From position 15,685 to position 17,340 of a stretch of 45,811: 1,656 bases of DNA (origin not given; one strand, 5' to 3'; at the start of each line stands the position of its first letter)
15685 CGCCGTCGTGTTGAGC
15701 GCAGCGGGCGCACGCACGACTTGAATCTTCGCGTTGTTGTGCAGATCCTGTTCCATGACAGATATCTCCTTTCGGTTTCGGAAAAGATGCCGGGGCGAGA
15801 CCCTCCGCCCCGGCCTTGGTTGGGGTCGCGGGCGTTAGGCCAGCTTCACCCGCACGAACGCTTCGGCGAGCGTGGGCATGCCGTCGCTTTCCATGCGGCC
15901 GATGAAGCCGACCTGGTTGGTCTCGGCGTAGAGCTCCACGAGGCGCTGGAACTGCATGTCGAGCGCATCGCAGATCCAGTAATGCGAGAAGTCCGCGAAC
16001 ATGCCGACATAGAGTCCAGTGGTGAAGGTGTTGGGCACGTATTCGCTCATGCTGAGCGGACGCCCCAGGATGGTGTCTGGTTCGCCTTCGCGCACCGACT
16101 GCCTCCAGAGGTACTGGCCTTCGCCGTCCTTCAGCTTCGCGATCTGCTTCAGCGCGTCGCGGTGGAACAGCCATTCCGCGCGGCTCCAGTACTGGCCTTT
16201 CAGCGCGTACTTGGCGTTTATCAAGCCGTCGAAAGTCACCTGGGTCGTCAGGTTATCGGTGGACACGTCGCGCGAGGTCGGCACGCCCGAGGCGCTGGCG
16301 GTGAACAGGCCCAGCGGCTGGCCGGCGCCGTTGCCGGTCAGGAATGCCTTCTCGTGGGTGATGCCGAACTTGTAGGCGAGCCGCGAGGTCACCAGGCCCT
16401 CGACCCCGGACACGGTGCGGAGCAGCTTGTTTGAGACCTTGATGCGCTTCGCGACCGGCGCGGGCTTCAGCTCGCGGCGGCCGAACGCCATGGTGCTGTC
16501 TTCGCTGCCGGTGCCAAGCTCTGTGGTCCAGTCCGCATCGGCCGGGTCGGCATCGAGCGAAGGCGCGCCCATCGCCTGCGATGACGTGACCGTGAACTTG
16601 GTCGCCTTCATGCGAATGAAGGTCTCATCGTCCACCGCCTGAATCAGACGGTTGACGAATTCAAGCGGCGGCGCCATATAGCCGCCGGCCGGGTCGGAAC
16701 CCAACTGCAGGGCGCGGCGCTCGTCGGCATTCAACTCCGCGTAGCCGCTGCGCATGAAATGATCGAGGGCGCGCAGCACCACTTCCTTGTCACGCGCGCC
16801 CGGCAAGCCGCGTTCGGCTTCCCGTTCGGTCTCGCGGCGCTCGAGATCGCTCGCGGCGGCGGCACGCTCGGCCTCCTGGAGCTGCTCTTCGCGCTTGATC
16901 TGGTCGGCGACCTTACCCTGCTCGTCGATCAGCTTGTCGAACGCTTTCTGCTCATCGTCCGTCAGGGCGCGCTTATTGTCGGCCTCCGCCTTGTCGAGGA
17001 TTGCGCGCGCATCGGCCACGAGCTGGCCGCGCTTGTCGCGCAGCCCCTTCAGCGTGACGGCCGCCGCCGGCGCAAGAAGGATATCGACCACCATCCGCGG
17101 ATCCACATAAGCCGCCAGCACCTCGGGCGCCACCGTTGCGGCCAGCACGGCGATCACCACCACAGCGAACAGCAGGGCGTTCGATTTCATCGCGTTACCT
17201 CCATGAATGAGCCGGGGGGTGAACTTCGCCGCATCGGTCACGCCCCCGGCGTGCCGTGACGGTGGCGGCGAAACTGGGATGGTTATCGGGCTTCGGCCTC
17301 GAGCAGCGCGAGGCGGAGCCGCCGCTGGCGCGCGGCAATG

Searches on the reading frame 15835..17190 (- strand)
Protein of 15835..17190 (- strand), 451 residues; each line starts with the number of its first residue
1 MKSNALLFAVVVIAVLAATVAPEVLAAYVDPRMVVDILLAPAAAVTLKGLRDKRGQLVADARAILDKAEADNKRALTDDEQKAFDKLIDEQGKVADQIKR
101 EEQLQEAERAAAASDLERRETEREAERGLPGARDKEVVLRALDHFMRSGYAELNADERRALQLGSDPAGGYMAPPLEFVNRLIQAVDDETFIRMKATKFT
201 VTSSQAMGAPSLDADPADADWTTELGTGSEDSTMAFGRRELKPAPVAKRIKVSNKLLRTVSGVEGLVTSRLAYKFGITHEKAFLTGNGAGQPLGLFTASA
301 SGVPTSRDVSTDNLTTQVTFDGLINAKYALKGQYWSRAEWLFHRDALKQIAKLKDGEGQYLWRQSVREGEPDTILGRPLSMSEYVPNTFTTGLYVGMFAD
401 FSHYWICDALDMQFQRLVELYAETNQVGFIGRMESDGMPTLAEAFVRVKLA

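Call 10: find_related_loci(query=window:15835-17190:-, collection=viral_contigs, flank=10000)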
Query window:15835-17190:- (451 aa) in viral_contigs; peptide patterns used: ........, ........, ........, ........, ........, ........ (x = any residue, [..] = any of these).
19 stretches matched a pattern; 9 encode a relative of the query (tblastn E <= 1e-3); 9 distinct loci.
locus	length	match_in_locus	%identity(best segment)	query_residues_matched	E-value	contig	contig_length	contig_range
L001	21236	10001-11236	59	41-451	3e-157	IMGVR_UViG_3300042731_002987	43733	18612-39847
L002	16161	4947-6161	58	47-451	3e-152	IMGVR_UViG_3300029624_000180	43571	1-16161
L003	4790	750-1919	57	52-451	2e-147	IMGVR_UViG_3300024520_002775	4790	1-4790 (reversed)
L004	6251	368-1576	55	50-451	8e-139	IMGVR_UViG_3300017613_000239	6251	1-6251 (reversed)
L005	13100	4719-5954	55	51-451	3e-136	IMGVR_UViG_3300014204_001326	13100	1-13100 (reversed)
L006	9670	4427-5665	53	50-451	7e-131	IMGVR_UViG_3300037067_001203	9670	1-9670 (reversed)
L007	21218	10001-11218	58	47-451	2e-155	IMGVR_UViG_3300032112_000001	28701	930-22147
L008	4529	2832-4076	48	47-450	7e-119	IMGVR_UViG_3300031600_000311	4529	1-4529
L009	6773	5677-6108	27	283-426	6e-5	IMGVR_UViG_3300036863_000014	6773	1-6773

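Call 94: search_protein_families(library=pfam, max_evalue=0.05, proteins=[L002:7096-7944:+, L002:7928-8563:+, L002:8523-9056:+, L002:9047-9655:+, L002:9648-10358:+, L002:10362-10649:+, L001:11267-11704:+, L001:12429-14429:+, L001:14429-15142:+, L001:15139-15687:+])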
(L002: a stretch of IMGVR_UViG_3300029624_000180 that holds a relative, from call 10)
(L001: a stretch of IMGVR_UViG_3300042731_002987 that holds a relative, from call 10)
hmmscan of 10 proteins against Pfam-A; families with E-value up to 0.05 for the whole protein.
L002:7096-7944:+ (282 aa): 0 families

L002:7928-8563:+ (211 aa): 1 family
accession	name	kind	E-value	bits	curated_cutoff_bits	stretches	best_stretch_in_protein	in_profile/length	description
PF03567.20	Sulfotransfer_2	-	1.5e-26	94.5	22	1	7-207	4-252/252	Sulfotransferase family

L002:8523-9056:+ (177 aa): 3 families
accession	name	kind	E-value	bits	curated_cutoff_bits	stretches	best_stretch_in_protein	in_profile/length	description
PF13489.12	Methyltransf_23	-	5e-09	36.5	27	1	43-155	17-138/164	Methyltransferase domain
PF13649.12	Methyltransf_25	-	0.0017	19.5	27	0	52-78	1-29/97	Methyltransferase domain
PF08242.18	Methyltransf_12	-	0.022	15.9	30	0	54-81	2-31/98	Methyltransferase domain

L002:9047-9655:+ (202 aa): 1 family
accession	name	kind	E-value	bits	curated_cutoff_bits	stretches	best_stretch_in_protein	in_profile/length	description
PF01973.23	MptE-like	-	0.012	15.8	34.6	0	62-136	107-168/171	6-hydroxymethylpterin diphosphokinase MptE-like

L002:9648-10358:+ (236 aa): 0 families

L002:10362-10649:+ (95 aa): 0 families

L001:11267-11704:+ (145 aa): 0 families

L001:12429-14429:+ (666 aa): 1 family
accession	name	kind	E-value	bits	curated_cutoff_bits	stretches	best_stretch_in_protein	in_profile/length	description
PF13385.13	Laminin_G_3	-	3.1e-10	40.9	27.6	1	69-228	4-151/151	Concanavalin A-like lectin/glucanases superfamily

L001:14429-15142:+ (237 aa): 0 families

L001:15139-15687:+ (182 aa): 0 families
